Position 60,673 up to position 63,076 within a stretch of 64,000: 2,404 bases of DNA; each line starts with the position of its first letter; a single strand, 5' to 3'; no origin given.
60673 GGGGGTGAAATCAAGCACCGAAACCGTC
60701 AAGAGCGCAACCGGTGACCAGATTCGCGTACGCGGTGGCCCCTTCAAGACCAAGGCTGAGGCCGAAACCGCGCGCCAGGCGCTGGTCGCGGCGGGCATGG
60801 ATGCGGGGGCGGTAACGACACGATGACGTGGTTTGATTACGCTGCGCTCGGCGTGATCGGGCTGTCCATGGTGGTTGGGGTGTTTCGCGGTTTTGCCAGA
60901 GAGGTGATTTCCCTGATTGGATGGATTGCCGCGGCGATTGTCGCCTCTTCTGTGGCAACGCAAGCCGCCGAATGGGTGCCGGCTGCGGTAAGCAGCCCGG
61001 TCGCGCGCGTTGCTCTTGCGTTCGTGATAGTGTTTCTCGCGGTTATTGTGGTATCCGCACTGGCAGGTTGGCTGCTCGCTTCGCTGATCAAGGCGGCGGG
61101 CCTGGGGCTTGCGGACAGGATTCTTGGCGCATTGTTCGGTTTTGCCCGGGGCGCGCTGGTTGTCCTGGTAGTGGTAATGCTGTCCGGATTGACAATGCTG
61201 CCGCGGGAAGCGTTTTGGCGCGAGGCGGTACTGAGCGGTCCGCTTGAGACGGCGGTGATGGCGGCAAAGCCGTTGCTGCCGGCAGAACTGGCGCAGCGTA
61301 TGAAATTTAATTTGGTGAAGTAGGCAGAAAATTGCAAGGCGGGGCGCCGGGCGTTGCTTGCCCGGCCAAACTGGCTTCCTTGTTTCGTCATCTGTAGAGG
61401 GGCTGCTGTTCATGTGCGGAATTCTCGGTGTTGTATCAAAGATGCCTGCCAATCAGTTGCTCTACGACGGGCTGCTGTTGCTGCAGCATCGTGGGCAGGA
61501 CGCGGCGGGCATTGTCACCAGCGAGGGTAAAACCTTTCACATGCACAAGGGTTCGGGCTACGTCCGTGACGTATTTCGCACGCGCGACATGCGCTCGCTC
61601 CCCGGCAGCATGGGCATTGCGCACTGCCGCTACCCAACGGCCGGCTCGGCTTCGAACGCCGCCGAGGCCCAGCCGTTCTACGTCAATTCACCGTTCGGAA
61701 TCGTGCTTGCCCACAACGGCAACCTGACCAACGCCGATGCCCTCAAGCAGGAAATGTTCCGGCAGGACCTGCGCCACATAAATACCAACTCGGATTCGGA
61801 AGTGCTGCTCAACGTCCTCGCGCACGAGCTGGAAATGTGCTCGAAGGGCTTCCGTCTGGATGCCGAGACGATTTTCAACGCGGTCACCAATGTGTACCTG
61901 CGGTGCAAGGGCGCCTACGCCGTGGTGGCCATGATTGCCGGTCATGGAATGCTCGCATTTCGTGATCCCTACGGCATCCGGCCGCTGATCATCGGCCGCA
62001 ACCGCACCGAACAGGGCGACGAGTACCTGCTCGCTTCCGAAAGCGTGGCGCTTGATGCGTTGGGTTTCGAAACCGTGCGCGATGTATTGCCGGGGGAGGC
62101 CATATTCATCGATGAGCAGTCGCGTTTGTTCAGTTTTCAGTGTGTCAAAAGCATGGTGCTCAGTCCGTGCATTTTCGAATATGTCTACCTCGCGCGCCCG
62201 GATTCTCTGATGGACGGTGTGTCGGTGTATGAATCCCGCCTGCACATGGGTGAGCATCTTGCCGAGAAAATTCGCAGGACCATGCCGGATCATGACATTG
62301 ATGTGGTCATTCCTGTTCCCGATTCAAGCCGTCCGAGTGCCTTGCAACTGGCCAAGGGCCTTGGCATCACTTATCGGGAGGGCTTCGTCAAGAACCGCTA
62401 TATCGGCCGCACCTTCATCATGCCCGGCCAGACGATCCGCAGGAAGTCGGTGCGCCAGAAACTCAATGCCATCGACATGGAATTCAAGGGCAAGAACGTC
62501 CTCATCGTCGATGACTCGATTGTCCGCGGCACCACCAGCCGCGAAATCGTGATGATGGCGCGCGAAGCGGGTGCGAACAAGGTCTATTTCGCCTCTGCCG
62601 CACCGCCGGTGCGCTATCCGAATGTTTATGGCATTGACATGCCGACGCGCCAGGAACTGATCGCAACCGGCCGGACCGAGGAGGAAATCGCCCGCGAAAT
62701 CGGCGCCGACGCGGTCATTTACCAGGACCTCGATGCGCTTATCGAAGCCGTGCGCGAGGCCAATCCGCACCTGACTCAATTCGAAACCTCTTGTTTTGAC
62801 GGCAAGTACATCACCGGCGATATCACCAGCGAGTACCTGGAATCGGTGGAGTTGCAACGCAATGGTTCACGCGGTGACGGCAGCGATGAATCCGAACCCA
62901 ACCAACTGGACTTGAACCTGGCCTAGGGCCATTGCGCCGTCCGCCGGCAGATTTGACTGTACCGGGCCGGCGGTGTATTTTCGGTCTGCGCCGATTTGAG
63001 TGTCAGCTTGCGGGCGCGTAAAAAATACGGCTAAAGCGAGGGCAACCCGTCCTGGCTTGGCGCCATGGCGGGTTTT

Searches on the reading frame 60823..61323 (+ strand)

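Call 51: search_protein_families(library=pfam, proteins=[window:60823-61323:+], max_evalue=0.000001)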
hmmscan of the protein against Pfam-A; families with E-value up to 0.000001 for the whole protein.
window:60823-61323:+ (166 aa): 1 family
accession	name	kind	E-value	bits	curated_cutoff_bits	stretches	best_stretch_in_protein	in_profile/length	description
PF02674.22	Colicin_V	-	2.3e-33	115.6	29.3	1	4-143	1-141/144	Colicin V production protein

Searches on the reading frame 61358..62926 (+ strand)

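Call 51: search_protein_families(library=pfam, proteins=[window:61358-62926:+], max_evalue=0.000001)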
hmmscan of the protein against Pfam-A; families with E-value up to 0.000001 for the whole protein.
window:61358-62926:+ (522 aa): 3 families
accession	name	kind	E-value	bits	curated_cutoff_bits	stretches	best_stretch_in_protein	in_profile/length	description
PF13522.11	GATase_6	-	4.7e-15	56.2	27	1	82-220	9-122/130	Glutamine amidotransferase domain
PF13537.11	GATase_7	-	5.6e-14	52.7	25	1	100-233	9-122/123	Glutamine amidotransferase domain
PF00156.33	Pribosyltran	-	8.3e-08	32.1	26.3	1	299-412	16-121/158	Phosphoribosyl transferase domain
